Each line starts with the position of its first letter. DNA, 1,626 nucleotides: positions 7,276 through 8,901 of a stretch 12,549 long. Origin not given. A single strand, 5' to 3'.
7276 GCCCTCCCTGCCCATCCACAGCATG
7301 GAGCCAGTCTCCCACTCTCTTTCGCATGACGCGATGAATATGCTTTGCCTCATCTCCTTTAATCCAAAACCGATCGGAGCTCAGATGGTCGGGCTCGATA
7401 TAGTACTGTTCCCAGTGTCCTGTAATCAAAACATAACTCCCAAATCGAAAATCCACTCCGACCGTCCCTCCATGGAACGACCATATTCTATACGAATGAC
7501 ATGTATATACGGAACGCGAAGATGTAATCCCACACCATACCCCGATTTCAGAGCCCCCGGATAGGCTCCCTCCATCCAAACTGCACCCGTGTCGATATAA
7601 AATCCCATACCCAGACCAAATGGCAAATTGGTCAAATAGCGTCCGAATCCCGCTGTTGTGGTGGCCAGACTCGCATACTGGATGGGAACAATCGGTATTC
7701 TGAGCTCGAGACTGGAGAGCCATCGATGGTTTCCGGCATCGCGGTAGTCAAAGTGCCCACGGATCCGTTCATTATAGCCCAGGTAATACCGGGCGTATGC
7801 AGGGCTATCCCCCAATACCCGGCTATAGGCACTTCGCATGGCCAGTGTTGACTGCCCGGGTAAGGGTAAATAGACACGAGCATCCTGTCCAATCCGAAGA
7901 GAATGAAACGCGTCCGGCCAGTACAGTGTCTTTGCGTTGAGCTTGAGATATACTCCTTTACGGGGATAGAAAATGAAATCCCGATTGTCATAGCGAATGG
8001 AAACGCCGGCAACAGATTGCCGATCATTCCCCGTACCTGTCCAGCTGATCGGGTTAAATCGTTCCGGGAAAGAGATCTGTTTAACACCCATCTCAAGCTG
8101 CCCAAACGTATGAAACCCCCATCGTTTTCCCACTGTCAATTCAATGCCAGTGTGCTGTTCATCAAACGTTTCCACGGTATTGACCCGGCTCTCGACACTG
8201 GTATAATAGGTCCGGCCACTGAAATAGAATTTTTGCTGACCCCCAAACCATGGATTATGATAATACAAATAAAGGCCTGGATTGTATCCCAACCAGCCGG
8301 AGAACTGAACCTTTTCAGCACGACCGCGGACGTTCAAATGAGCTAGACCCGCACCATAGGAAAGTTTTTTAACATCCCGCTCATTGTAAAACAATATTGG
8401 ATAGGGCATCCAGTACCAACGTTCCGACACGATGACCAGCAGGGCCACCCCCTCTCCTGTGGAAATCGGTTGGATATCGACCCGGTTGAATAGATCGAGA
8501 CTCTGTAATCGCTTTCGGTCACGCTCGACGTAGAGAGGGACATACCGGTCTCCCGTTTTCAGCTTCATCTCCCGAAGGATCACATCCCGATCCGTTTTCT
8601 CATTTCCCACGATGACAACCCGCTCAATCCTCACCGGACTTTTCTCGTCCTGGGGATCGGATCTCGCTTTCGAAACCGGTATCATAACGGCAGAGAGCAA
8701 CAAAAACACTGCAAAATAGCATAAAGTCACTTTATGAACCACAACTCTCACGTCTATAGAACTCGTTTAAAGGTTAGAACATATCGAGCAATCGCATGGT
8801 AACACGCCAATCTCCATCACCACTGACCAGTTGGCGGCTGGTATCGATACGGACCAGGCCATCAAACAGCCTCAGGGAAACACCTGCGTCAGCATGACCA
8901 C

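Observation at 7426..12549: Partner-switching kinase and membrane PP2C phosphatase run directly into two Omp85-family barrels, with no sigma factor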

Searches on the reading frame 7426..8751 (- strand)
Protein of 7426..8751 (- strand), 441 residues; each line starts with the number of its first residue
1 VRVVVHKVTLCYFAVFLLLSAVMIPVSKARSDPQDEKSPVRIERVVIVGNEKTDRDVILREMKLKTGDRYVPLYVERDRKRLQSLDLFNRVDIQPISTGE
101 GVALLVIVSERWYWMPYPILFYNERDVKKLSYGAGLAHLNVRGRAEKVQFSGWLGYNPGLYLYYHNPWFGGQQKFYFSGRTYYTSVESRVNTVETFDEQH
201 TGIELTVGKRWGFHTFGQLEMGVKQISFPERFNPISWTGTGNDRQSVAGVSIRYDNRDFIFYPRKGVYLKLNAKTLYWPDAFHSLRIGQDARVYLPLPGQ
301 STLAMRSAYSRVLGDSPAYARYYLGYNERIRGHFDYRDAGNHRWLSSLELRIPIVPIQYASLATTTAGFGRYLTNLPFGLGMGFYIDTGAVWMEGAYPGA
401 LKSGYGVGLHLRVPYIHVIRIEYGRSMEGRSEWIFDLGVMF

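Call 10: search_protein_families(library=pfam, proteins=[window:7426-8751:-], max_evalue=0.01)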
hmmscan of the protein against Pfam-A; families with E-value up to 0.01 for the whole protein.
window:7426-8751:- (441 aa): 3 families
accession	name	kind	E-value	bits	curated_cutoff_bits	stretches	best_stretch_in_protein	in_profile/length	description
PF01103.29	Omp85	-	3.5e-21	76.5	24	1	140-426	1-305/325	Omp85 superfamily domain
PF07244.20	POTRA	-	2.3e-10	41.4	21.3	1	40-111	1-79/79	Surface antigen variable number repeat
PF08478.15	POTRA_1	-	0.0039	17.9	23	1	41-91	2-52/69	POTRA domain, FtsQ-type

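Call 20: find_homologous_proteins(query=window:7429-8751:-, max_evalue=0.00001)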
Query window:7429-8751:- (441 aa): 64 proteins with E <= 0.00001 among 5167 candidates.
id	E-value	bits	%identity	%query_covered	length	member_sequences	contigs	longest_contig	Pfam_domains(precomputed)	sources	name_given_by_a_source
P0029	0.0e+0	1025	100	100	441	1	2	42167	PF07244.21,PF01103.30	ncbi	-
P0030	6.3e-257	871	85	100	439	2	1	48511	PF07244.21,PF01103.30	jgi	jgi:outer membrane protein assembly factor BamA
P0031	4.7e-117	410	47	98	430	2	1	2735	PF07244.21,PF01103.30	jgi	jgi:outer membrane protein assembly factor BamA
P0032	7.8e-116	406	44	97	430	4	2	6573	PF07244.21,PF01103.30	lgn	-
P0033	1.4e-112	395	44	100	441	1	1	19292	PF07244.21,PF01103.30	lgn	-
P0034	3.7e-108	380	44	97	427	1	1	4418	PF07244.21,PF01103.30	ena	-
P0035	4.6e-108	380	45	91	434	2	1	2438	PF07244.21,PF01103.30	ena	-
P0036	4.9e-107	377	44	98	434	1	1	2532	PF07244.21,PF01103.30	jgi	jgi:outer membrane protein insertion porin family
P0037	1.0e-105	372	41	99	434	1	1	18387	PF07244.21,PF01103.30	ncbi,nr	ncbi:BamA/TamA family outer membrane protein [candidate division KSB1 bacterium]|nr:BamA/TamA family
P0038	1.6e-103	365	42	91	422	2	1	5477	PF07244.21,PF01103.30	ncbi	-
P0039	1.9e-102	362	43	96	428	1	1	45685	PF07244.21,PF01103.30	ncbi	-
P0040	1.1e-101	359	41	97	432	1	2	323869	PF07244.21,PF01103.30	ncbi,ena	-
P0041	1.4e-101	359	42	91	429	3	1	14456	PF07244.21,PF01103.30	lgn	-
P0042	1.1e-99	352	40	96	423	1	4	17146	PF07244.21,PF01103.30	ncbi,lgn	-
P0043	3.5e-98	348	41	92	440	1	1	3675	PF07244.21,PF01103.30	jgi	-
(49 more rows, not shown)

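Call 21: find_encoding_contigs(protein=P0029, flank=10000, max_places=4)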
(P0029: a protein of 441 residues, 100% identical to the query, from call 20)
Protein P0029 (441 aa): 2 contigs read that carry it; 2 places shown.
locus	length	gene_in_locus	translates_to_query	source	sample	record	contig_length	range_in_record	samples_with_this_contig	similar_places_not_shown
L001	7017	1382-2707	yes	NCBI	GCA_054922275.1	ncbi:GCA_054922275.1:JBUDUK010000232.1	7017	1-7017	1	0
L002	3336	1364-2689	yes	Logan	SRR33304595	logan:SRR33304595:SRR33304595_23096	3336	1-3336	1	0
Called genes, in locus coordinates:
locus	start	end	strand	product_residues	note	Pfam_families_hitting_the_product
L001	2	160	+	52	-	?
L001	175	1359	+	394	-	PF01103:Omp85 (weak)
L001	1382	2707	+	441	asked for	PF07244:POTRA, PF01103:Omp85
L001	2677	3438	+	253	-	PF20260:PUA_4 (weak), PF04452:Methyltrans_RNA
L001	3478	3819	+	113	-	PF11969:DcpS_C, PF01230:HIT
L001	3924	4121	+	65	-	PF01165:Ribosomal_S21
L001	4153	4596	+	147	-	PF09424:YqeY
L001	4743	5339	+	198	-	PF02674:Colicin_V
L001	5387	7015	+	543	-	?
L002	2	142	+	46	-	?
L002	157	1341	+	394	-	PF01103:Omp85 (weak)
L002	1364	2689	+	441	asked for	PF07244:POTRA, PF01103:Omp85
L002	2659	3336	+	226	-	?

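Call 23: find_related_loci(query=A1, collection=genome_contigs, flank=10000)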
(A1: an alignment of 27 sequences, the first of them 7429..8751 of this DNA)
Query A1 (441 aa) in genome_contigs; peptide patterns used: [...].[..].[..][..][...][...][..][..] (x = any residue, [..] = any of these).
69 stretches matched a pattern; 26 encode a relative of the query (tblastn E <= 1e-3); 26 distinct loci.
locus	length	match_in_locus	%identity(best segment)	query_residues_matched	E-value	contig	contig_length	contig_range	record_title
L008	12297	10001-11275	47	10-441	6e-120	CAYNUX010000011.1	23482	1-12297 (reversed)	MAG TPA_asm: uncultured Cytophagia bacterium isolate binchicken_co8_151 genome assembly, contig: NODE_3273_length_23482_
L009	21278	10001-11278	45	16-441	1e-118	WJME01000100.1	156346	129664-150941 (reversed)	MAG: candidate division KSB1 bacterium isolate Bin_228 k141_1374331, whole genome shotgun sequence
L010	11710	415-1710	41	7-441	8e-111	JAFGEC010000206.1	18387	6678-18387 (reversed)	MAG: candidate division KSB1 bacterium isolate Zod_Metabat.1209 k87_2780817, whole genome shotgun sequence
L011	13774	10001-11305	39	2-441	2e-106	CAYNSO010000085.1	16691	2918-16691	MAG TPA_asm: uncultured Cytophagia bacterium isolate SRP192927_co6_462 genome assembly, contig: NODE_7861_length_16691_c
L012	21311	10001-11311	41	5-441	2e-104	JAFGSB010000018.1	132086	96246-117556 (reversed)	MAG: candidate division KSB1 bacterium isolate Zod_Metabat.863 k87_1313435, whole genome shotgun sequence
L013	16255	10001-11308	38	7-441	4e-103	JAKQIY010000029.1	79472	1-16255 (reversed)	MAG: bacterium isolate USDV_maxbin.027 k141_151360, whole genome shotgun sequence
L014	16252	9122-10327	43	42-441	1e-99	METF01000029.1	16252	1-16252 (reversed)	MAG: candidate division KSB1 bacterium RBG_16_48_16 RBG_16_scaffold_12192, whole genome shotgun sequence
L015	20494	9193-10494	42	3-439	7e-98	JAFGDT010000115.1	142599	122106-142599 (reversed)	MAG: bacterium isolate Zod_Metabat.1186 k87_11278624, whole genome shotgun sequence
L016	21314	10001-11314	37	1-441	1e-97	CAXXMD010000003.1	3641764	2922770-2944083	MAG: bacterium isolate 34b47f7c-149a-4d63-8646-7cec6dbf5787 genome assembly, contig: contig_3, whole genome shotgun sequ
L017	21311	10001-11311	38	7-441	1e-99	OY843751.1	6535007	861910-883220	MAG: bacterium isolate b30a01c4-1b05-4824-9cfb-695b8dd4f705 genome assembly, chromosome: 1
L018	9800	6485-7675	41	41-439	1e-93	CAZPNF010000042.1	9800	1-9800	MAG TPA_asm: uncultured bacterium isolate binchicken_co262_332 genome assembly, contig: NODE_7978_length_9800_cov_4.9996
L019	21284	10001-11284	41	7-439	2e-92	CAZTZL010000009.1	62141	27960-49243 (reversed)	MAG TPA_asm: uncultured bacterium isolate binchicken_co94_424 genome assembly, contig: NODE_525_length_62141_cov_15.1248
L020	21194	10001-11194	42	37-439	1e-88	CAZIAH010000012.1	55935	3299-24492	MAG TPA_asm: uncultured bacterium isolate SRP323688_co1_225 genome assembly, contig: NODE_1107_length_55935_cov_8.955583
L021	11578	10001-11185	41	42-439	2e-87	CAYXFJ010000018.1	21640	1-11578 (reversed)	MAG TPA_asm: uncultured bacterium isolate SRP080215_co1_194 genome assembly, contig: NODE_1286_length_21640_cov_3.885476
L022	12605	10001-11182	40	45-441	7e-84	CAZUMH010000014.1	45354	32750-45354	MAG TPA_asm: uncultured bacterium isolate binchicken_co129_740 genome assembly, contig: NODE_1968_length_45354_cov_6.242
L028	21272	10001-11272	38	13-441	4e-74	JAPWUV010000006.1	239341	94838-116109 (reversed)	MAG: bacterium isolate RSWS12 scaffold_6_c1, whole genome shotgun sequence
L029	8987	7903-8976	38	42-394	2e-69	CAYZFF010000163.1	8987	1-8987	MAG TPA_asm: uncultured Cytophagia bacterium isolate SRP173033_co1_156 genome assembly, contig: NODE_18903_length_8987_c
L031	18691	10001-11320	40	5-441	4e-96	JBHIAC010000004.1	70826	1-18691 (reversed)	MAG: bacterium isolate K_3_bin.3 NODE_43_length_70826_cov_10.471168, whole genome shotgun sequence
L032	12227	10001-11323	38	12-441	1e-86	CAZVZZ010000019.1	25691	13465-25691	MAG TPA_asm: uncultured Cytophagia bacterium isolate SRP173033_co3_202 genome assembly, contig: NODE_2151_length_25691_c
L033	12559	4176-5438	37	42-441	9e-79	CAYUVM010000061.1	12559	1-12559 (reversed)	MAG TPA_asm: uncultured Cytophagia bacterium isolate SRP173033_co3_178 genome assembly, contig: NODE_6689_length_12559_c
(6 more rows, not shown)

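Call 29: search_protein_families(library=ncbifam, proteins=[window:7429-8751:-], max_evalue=0.01)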
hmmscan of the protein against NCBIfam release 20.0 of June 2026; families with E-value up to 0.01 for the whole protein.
window:7429-8751:- (441 aa): 4 families
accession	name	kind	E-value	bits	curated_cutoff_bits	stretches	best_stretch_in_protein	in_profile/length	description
TIGR03303.1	OM_YaeT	equivalog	3.1e-27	95.3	297.15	1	36-425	318-720/741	outer membrane protein assembly factor BamA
NF047779.1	Omp85_fam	subfamily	3.4e-11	43.2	200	1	230-441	209-423/423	Omp85 family outer membrane protein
NF008287.0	PRK11067.1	subfamily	1.1e-06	27.3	1181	1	42-223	349-529/802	outer membrane protein assembly factor BamA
TIGR00992.1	3a0901s03IAP75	subfamily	2.1e-06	26.3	1163.25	1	301-438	594-715/718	IAP75 family chloroplast envelope protein translocase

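Call 30: search_protein_families(library=pfam, proteins=[L015:6357-7922:+, L015:7901-9157:+, L031:6570-8009:+, L032:6268-8445:-, L019:7067-8569:+, L028:19120-19497:-, L028:18090-18989:-], max_evalue=0.05)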
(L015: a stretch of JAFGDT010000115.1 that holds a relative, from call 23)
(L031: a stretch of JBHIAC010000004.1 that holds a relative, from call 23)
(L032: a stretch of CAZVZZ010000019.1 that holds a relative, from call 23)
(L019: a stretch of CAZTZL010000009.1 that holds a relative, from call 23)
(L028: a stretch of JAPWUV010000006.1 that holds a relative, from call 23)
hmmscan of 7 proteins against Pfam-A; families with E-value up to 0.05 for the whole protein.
L015:6357-7922:+ (522 aa): 3 families
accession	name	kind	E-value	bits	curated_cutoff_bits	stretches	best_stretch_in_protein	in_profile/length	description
PF13517.12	FG-GAP_3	-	6.1e-26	91.2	26.9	5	306-372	1-59/61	FG-GAP-like repeat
PF01839.29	FG-GAP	-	6.3e-13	48.7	22.1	0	438-453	8-23/37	FG-GAP repeat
PF12256.14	TcdB_toxin_midN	-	0.0057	16.4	24.8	0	299-339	27-66/181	Insecticide toxin TcdB middle/N-terminal region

L015:7901-9157:+ (419 aa): 4 families
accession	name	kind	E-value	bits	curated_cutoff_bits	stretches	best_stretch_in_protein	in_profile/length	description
PF01103.29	Omp85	-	1.4e-19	71.3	24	1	131-391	3-292/325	Omp85 superfamily domain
PF07244.20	POTRA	-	1.3e-09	39.1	21.3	1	32-101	4-78/79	Surface antigen variable number repeat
PF03865.19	ShlB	-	0.00076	19.5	22.7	1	270-358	196-281/311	Haemolysin secretion/activation protein ShlB/FhaC/HecB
PF04357.19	TamB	-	0.021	14.5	22.4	1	107-219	241-344/381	TamB, inner membrane protein subunit of TAM complex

L031:6570-8009:+ (480 aa): 1 family
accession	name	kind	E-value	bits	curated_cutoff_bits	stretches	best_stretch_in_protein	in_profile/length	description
PF01964.24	ThiC_Rad_SAM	-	3.9e-195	648.9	25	1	25-443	2-419/420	Radical SAM ThiC family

L032:6268-8445:- (725 aa): 4 families
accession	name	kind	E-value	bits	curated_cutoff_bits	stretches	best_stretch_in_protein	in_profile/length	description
PF14224.11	DUF4331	-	1.1e-108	364.7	27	1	28-608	1-421/421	Domain of unknown function (DUF4331)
PF18962.6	Por_Secre_tail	-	1.8e-06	28.6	27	1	646-720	2-72/75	Secretion system C-terminal sorting domain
PF13860.13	FlgD_ig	-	0.00013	22.3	27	1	662-711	21-75/79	FlgD Ig-like domain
PF13585.12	CHU_C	-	0.00018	22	27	1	663-719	26-80/86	CHU_C Type IX secretion signal domain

L019:7067-8569:+ (501 aa): 3 families
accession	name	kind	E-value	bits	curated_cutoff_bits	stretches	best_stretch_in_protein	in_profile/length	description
PF13517.12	FG-GAP_3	-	8.5e-31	106.8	26.9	4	418-477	1-60/61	FG-GAP-like repeat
PF01839.29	FG-GAP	-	1.2e-15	57.5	22.1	1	277-295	2-20/37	FG-GAP repeat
PF16743.10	PliI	-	0.0045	17.1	27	0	33-60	54-81/123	Periplasmic lysozyme inhibitor of I-type lysozyme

L028:19120-19497:- (125 aa): 3 families
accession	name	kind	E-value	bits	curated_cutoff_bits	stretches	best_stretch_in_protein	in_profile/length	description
PF00072.30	Response_reg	-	5.5e-30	104.2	30.2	1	5-117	1-111/111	Response regulator receiver domain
PF23198.2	PDE8A_N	-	0.00097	19.5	29.6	1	6-85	14-94/147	PDE8A-like, N-terminal domain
PF20274.4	cREC_REC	-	0.011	16.8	27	1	25-86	13-76/88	Cyclic-phosphate processing Receiver domain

L028:18090-18989:- (299 aa): 3 families
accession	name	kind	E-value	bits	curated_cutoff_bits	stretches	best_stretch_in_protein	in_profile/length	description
PF08668.18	HDOD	-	4.9e-69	232.2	22.9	1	21-218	1-196/196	HDOD domain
PF01966.28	HD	-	1.2e-11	45.3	22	1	118-240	2-116/116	HD domain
PF18019.7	Cas3_HD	-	0.015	15.8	23.1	1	147-224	61-138/207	Cas3, HD domain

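Call 81: predict_structure(alignment_id=A1)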
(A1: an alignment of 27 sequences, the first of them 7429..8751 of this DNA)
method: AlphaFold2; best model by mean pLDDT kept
length: 441 residues; sequences in the alignment: 27
mean_pLDDT: 85.8   pTM: 0.80
mean pLDDT of the five models: 85.8, 85.3, 85.1, 83.4, 83.1
residues with pLDDT >= 90: 226; 70-90: 168; 50-70: 28; < 50: 19
segments of 3 or more residues with pLDDT < 50: 23-36, 123-125
pLDDT, mean of each block of 10 residues (from residue 1): 63 73 44 50 95 91 93 92 89 93 94 75 56 85 92 86 92 92 85 81 97 93 93 85 93 92 91 90 92 94 97 84 84 85 96 92 76 87 96 82 95 85 92 81 72
secondary structure, 60 per line:
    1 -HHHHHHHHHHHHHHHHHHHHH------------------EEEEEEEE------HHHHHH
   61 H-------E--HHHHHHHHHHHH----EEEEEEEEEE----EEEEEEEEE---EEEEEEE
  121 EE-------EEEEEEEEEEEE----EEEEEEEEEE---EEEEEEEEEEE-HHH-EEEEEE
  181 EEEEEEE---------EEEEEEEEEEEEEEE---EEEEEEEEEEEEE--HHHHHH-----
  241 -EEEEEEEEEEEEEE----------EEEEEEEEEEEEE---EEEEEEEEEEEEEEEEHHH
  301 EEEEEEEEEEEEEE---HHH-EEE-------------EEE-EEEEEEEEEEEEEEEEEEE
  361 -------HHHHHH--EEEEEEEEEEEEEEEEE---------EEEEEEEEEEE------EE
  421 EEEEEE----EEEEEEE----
elements in order: H2-22 E41-48 H55-61 H72-83 E88-97 E102-110 E114-122 E130-141 E146-155 E159-169 E175-187 E197-211 E215-227 H230-235 E242-255 E266-278 E282-297 E301-314 E322-324 E338-340 E342-360 H368-373 E376-392 E402-412 E419-426 E431-437

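Call 83: fold_search(model_id=the predicted structure, library=pdb)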
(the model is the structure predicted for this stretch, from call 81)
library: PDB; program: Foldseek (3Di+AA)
matches with E <= 10: 659; with E <= 0.001: 122
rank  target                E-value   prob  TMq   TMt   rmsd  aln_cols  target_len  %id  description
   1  9hg5_A                5.3e-22  1.00  0.69  0.40   7.1       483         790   16  BAM-SurA complex in the swing-in state with full length BamC resolved (released 2025-04-16)
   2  9hg7_A                8.4e-22  1.00  0.67  0.40   7.2       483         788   16  BAM-SurA complex in the swing-out state (released 2025-04-16)
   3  8sqa_A                8.4e-22  1.00  0.57  0.36   9.6       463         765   17  The cryo-EM structure of the EcBAM/EspP(beta8-12) complex (released 2024-05-08)
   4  8bo2_A                8.9e-22  1.00  0.64  0.38   7.7       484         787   17  BAM-EspP complex structure with BamA-S425C/EspP-S1299C mutations in nanodisc (released 2023-04-26)
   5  4k3c                  4.3e-21  1.00  0.53  0.45   9.9       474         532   16  The crystal structure of BamA from Haemophilus ducreyi lacking POTRA domains 1-3 (released 2013-09-04)
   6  7nri_A                5.1e-21  1.00  0.59  0.36   9.0       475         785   16  Structure of the darobactin-bound E. coli BAM complex (BamABCDE) (released 2021-04-21)
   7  8pzv_A                6.3e-21  1.00  0.60  0.37   8.5       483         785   17  Wait Complex: BAM bound Darobactin-B and Extended SurA (released 2024-09-25)
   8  5d0o_A                7.7e-21  1.00  0.59  0.36   8.7       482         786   17  BamABCDE complex, outer membrane beta barrel assembly machinery entire complex (released 2016-03-09)
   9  8pz1_A                9.1e-21  1.00  0.67  0.40   7.1       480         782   17  Wait Complex: Lateral open BAM bound Compact SurA (released 2024-09-25)
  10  6lyq_A                1.2e-20  1.00  0.59  0.36   8.7       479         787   16  Structure of the BAM complex (released 2021-01-06)
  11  7tt6_A                1.3e-20  1.00  0.66  0.59   7.2       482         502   17  BamABCDE bound to substrate EspP in the intermediate-open EspP state (released 2022-03-30)
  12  8qpv_A                1.9e-20  1.00  0.68  0.41   6.9       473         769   17  Handover Complex: BAM bound OmpX and extended SurA (released 2024-09-25)
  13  5ayw_A                2.0e-20  1.00  0.57  0.35   9.1       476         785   16  Structure of a membrane complex (released 2016-02-24)
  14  6lyr_A                2.0e-20  1.00  0.56  0.35   9.3       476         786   16  Structure of the BAM complex (released 2021-01-06)
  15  7tt4_A                2.3e-20  1.00  0.68  0.50   7.0       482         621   17  BamABCDE bound to substrate EspP class 6 (released 2022-03-30)
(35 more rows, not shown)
